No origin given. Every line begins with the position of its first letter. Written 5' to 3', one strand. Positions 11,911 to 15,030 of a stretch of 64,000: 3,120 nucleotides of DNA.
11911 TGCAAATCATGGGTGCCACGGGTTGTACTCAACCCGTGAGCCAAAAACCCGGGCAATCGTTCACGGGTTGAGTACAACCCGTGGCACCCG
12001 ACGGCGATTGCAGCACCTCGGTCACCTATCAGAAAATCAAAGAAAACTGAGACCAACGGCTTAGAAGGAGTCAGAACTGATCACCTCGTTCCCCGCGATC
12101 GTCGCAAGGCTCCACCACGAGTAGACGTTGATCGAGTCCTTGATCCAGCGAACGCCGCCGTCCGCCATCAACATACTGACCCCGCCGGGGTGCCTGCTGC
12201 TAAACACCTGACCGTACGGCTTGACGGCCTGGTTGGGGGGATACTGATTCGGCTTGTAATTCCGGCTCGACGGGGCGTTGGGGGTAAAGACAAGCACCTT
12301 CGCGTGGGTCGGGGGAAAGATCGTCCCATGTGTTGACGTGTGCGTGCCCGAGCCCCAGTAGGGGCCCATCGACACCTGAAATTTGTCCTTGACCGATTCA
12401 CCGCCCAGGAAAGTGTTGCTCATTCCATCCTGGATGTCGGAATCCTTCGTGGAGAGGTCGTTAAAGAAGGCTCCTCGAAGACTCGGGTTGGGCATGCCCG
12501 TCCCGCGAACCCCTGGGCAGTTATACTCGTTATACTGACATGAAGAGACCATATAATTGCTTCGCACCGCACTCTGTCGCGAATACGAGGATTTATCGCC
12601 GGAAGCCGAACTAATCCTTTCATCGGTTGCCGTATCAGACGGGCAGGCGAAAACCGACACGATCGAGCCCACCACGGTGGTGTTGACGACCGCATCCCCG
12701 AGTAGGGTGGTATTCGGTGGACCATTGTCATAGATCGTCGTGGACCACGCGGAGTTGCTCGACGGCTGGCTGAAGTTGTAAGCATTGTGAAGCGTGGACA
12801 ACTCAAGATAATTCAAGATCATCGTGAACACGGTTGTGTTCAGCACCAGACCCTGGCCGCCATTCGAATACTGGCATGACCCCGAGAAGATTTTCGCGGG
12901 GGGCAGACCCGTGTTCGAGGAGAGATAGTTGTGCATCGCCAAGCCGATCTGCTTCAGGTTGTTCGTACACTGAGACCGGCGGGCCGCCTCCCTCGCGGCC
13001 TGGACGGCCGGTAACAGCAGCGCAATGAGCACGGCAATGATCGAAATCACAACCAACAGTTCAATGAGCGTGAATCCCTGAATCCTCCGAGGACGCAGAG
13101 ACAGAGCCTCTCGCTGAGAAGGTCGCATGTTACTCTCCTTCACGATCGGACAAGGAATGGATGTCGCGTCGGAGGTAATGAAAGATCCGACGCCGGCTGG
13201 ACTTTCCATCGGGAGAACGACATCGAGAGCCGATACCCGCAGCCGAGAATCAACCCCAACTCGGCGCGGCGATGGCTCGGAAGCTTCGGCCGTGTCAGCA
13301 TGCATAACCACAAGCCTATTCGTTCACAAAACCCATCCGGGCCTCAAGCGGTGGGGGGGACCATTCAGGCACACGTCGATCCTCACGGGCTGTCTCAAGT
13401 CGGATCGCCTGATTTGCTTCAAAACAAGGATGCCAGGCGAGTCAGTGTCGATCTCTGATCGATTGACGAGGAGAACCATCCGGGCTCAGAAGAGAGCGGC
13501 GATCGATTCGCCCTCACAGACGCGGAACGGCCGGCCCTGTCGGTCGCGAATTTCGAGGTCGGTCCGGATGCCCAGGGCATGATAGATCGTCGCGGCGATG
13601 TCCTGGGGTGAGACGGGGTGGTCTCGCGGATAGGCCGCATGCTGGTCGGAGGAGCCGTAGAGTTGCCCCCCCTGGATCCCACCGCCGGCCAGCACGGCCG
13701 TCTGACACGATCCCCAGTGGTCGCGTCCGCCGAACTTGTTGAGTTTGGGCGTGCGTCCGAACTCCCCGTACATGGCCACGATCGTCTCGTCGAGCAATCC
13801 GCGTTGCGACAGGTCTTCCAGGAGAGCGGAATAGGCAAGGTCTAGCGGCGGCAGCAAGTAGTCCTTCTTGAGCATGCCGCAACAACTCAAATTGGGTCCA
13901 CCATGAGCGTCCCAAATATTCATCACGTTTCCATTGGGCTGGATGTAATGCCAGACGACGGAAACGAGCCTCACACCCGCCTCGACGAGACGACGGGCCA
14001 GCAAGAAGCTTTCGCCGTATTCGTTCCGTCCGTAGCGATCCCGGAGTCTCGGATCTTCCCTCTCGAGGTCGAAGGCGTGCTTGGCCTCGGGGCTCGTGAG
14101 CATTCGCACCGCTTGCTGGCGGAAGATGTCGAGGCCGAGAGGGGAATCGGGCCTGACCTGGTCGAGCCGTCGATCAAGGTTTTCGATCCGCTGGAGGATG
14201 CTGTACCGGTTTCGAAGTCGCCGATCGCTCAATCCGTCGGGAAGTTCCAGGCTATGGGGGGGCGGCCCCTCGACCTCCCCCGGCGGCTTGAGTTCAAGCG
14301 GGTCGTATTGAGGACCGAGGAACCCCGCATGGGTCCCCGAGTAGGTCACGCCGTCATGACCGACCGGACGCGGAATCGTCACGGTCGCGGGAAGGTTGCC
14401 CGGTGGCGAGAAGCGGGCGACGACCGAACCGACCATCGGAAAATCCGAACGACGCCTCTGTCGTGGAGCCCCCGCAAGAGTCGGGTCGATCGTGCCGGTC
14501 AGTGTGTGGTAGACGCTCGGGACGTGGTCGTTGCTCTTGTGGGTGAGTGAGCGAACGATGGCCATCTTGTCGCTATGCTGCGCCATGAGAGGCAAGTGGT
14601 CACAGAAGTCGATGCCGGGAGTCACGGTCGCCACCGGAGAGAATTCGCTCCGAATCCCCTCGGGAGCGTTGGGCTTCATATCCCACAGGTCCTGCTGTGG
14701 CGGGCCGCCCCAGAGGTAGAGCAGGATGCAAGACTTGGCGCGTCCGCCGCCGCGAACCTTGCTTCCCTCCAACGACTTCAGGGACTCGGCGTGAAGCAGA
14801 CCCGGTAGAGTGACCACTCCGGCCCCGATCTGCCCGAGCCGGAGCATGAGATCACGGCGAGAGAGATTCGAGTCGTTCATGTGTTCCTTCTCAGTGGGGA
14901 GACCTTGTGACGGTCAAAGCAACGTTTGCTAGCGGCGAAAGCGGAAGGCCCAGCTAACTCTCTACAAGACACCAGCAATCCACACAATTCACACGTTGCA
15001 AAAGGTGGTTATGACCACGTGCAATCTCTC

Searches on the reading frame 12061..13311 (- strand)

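Call 7: search_protein_families(library=pfam, proteins=[window:12061-13311:-], max_evalue=0.01)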
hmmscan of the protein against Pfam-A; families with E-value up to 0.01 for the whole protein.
window:12061-13311:- (416 aa): 2 families
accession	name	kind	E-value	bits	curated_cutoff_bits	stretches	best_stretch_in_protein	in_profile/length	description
PF07596.16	SBP_bac_10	-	6.3e-43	148.2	23.3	1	104-395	1-266/268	Protein of unknown function (DUF1559)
PF07963.17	N_methyl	-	2.3e-08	33.7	21.2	1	75-100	2-27/27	Prokaryotic N-terminal methylation motif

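Call 8: search_protein_families(library=ncbifam, proteins=[window:12061-13311:-], max_evalue=0.01)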
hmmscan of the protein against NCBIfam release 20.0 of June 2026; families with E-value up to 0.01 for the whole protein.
window:12061-13311:- (416 aa): 14 families
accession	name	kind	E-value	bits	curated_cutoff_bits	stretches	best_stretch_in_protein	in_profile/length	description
TIGR01710.1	typeII_sec_gspG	equivalog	2.5e-08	34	88.85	1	78-137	1-60/134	type II secretion system major pseudopilin GspG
NF040999.1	pilin_ComGC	equivalog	1.7e-07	31.3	75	1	78-123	2-47/84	competence type IV pilus major pilin ComGC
TIGR04294.2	pre_pil_HX9DG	domain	1.2e-06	28.1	19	1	370-391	1-22/22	H-X9-DG-CTERM domain-containing protein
NF007862.0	PRK10574.1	equivalog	1.6e-06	28.3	138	1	77-105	4-32/145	prepilin peptidase-dependent pilin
TIGR02532.1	IV_pilin_GFxxxE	domain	3.2e-06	26.7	16.3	1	78-100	2-24/24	prepilin-type N-terminal cleavage/methylation domain-containing protein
NF041013.1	T4P_ComGE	equivalog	3.5e-06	27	49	1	76-109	2-35/83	competence type IV pilus minor pilin ComGE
NF041775.1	typeIV_PilA_Myxo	equivalog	4.6e-06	26.8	400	1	76-131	9-64/214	type IV pilin protein PilA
TIGR02596.1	TIGR02596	subfamily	7.3e-06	26.2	70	1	80-119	1-40/196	Verru_Chthon cassette protein D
TIGR01708.2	typeII_sec_gspH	equivalog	1.3e-05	25.3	80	1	78-110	2-34/169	type II secretion system minor pseudopilin GspH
NF040982.1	ComGD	equivalog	0.00042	20.7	70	1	78-123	2-47/139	competence type IV pilus minor pilin ComGD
TIGR01707.1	gspI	equivalog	0.00085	19.8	44.35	1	79-112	1-34/101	type II secretion system minor pseudopilin GspI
NF007800.0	PRK10506.1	equivalog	0.0013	18.6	158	1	76-120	7-51/163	prepilin peptidase-dependent protein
TIGR02599.1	TIGR02599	subfamily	0.0026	17.1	256.5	1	79-115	1-37/361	Verru_Chthon cassette protein C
NF041002.1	pilin_ComGF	equivalog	0.0098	16.1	80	0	78-110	2-34/139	competence type IV pilus minor pilin ComGF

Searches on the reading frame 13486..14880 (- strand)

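Call 7: search_protein_families(library=pfam, proteins=[window:13486-14880:-], max_evalue=0.01)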
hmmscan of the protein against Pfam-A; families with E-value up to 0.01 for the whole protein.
window:13486-14880:- (464 aa): 1 family
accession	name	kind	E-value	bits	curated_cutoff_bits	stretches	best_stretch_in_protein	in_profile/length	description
PF07394.17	DUF1501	-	6.4e-89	299.3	27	1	48-462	1-388/390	Protein of unknown function (DUF1501)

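Call 8: search_protein_families(library=ncbifam, proteins=[window:13486-14880:-], max_evalue=0.01)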
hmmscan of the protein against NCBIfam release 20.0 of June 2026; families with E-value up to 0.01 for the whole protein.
window:13486-14880:- (464 aa): 0 families
